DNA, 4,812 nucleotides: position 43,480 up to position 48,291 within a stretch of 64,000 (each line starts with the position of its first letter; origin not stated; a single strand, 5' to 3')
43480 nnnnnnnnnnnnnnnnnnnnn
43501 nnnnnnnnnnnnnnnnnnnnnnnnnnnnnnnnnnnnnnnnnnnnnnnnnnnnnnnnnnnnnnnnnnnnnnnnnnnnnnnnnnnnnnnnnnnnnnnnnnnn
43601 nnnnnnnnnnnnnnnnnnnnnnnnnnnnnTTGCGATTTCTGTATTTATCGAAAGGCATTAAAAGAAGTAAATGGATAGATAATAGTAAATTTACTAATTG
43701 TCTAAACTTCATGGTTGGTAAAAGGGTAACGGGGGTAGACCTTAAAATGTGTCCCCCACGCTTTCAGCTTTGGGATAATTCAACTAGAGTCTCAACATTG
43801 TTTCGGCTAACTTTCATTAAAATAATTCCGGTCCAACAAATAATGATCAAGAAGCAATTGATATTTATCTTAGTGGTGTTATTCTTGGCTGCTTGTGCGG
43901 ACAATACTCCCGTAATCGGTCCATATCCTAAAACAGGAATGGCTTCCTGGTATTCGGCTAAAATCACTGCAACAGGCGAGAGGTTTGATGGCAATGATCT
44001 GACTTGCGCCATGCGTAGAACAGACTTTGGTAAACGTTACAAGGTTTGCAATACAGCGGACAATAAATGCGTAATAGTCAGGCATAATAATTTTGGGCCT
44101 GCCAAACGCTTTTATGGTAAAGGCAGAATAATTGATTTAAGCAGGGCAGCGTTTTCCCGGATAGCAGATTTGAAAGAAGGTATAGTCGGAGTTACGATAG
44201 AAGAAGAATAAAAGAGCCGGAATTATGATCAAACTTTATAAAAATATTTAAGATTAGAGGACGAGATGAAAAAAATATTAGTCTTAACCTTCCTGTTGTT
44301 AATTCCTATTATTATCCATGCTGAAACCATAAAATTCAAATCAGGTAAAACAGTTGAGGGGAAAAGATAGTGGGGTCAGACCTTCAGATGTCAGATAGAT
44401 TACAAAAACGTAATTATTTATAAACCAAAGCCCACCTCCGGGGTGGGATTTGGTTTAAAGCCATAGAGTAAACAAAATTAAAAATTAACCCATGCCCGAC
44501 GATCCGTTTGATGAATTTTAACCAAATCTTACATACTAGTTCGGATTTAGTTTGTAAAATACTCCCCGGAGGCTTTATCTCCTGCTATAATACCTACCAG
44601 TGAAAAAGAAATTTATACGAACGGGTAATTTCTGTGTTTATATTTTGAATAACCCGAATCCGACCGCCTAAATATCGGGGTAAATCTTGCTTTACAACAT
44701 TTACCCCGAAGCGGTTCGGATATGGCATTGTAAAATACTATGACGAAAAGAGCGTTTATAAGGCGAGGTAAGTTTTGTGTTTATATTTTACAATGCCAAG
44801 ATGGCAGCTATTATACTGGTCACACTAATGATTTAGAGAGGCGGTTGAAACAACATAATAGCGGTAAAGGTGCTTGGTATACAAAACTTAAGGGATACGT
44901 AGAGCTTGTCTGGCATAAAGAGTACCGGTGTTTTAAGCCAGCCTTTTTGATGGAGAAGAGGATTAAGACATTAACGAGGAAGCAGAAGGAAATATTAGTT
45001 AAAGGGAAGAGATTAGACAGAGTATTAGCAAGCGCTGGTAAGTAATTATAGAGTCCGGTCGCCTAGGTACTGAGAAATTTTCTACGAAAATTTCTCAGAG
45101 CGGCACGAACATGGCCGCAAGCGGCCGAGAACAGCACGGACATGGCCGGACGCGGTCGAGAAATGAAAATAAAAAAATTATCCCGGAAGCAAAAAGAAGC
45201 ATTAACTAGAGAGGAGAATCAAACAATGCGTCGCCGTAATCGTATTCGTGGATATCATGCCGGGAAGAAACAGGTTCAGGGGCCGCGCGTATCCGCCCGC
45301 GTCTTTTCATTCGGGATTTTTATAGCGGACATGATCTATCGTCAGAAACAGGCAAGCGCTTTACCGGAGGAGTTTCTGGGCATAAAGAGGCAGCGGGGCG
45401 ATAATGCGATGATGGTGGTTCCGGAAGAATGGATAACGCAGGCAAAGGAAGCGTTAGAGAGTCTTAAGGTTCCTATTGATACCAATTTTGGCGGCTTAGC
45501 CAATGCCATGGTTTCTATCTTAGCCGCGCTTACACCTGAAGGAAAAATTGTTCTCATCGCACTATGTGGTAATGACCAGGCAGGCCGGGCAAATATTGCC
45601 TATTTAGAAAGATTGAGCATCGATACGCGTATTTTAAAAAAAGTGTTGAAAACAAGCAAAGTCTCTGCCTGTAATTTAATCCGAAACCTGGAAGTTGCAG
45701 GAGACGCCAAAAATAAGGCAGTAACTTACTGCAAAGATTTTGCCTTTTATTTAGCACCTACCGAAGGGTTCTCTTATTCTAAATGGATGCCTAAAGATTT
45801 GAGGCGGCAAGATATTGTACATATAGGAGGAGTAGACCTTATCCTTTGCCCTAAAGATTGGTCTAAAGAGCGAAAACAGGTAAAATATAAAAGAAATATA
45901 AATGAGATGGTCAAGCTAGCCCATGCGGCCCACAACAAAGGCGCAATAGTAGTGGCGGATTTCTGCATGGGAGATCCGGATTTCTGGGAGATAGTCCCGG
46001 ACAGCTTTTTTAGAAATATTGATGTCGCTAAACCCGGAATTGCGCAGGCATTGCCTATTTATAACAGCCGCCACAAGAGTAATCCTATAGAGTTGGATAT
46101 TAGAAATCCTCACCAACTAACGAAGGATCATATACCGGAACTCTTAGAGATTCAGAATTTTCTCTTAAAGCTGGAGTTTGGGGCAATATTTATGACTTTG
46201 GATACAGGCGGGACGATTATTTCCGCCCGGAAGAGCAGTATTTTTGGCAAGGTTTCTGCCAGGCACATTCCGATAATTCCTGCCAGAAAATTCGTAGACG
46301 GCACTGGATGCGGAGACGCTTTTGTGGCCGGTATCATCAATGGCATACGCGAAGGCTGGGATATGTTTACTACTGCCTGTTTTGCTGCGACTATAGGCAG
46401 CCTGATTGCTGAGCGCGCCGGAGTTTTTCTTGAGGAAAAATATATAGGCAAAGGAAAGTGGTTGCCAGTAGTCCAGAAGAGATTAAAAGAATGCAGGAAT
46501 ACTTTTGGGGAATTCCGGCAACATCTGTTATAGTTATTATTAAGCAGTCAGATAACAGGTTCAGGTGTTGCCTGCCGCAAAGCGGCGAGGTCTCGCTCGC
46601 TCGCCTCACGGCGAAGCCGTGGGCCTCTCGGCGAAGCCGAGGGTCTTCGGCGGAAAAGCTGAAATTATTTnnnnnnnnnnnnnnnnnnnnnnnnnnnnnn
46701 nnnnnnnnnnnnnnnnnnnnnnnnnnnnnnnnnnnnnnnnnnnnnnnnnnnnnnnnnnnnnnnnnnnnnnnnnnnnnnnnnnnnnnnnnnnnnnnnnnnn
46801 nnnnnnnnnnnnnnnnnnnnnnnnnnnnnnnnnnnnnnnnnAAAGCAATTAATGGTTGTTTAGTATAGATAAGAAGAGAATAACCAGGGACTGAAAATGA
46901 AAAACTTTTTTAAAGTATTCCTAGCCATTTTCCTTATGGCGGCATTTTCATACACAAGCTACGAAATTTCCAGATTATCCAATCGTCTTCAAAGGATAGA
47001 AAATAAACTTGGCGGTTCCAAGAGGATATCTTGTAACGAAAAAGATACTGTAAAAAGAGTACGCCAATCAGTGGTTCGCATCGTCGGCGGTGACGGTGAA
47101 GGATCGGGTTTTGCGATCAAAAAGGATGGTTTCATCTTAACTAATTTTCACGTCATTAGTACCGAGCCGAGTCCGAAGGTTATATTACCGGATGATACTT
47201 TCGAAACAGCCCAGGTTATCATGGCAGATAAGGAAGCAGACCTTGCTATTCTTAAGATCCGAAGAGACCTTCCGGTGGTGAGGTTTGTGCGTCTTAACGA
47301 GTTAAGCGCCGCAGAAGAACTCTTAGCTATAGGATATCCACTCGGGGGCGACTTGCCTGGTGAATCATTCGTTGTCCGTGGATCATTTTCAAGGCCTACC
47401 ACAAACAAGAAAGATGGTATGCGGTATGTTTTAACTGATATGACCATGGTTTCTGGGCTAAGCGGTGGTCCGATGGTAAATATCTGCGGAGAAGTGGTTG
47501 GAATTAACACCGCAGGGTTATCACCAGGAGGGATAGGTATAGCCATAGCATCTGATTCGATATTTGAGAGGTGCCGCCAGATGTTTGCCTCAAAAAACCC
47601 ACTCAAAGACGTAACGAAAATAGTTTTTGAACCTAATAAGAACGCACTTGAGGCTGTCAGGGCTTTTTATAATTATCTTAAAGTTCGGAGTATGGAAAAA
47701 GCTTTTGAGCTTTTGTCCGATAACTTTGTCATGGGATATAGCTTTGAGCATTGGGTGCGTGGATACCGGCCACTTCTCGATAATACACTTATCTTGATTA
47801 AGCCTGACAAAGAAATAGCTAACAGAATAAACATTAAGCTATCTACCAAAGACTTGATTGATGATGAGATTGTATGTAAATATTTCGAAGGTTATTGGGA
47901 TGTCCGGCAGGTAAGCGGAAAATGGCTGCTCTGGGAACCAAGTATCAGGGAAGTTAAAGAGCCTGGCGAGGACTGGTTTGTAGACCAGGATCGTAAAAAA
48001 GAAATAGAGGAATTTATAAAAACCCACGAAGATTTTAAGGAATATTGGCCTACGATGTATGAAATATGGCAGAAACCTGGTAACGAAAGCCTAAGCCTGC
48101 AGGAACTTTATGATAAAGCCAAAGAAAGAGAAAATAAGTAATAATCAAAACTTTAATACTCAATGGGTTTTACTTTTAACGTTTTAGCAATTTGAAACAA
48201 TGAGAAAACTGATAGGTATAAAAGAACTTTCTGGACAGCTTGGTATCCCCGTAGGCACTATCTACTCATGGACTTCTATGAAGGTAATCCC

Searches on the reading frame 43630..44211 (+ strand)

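Call 87: search_protein_families(library=pfam, proteins=[window:43630-44211:+], max_evalue=0.00001)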
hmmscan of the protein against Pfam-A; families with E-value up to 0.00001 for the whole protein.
window:43630-44211:+ (193 aa): 1 family
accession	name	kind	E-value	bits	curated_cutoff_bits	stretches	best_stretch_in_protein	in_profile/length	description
PF03330.24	DPBB_1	-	3.6e-16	59.6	28.8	1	102-189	3-82/83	Lytic transglycolase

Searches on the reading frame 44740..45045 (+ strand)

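Call 87: search_protein_families(library=pfam, proteins=[window:44740-45045:+], max_evalue=0.00001)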
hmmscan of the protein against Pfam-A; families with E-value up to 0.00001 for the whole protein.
window:44740-45045:+ (101 aa): 1 family
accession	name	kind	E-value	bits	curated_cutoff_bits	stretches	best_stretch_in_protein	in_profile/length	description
PF01541.30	GIY-YIG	-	1.1e-18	67.7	22.6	1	11-83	1-76/78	GIY-YIG catalytic domain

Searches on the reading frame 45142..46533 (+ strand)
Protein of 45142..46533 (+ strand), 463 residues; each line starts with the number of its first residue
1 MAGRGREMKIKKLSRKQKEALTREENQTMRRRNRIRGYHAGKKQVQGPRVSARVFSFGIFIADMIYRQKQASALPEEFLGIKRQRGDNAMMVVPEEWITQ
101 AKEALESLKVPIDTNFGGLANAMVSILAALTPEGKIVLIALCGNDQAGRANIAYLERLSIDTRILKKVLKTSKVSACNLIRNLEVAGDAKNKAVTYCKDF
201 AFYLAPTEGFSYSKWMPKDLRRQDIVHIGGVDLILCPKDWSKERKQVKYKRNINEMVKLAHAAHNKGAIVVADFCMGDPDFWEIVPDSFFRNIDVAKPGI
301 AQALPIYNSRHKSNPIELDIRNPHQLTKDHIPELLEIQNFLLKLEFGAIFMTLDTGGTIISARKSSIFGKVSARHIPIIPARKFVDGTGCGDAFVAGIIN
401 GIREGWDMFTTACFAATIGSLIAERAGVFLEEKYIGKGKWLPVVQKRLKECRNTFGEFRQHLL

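Call 88: search_protein_families(library=pfam, proteins=[window:45142-46533:+], max_evalue=0.00001)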
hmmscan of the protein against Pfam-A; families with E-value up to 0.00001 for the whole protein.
window:45142-46533:+ (463 aa): 1 family
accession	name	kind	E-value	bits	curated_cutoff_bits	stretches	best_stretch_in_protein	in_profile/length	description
PF00294.29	PfkB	-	2.5e-13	50.5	25.8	1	345-428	220-295/302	pfkB family carbohydrate kinase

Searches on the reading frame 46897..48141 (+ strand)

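Call 88: search_protein_families(library=pfam, proteins=[window:46897-48141:+], max_evalue=0.00001)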
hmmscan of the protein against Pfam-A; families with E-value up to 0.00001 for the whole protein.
window:46897-48141:+ (414 aa): 2 families
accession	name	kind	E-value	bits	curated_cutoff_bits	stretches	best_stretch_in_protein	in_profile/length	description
PF13365.12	Trypsin_2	-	6.1e-24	85.8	27.6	1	69-203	1-144/144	Trypsin-like peptidase domain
PF00089.32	Trypsin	-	1.5e-06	28.7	20.6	1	70-214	28-208/220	Trypsin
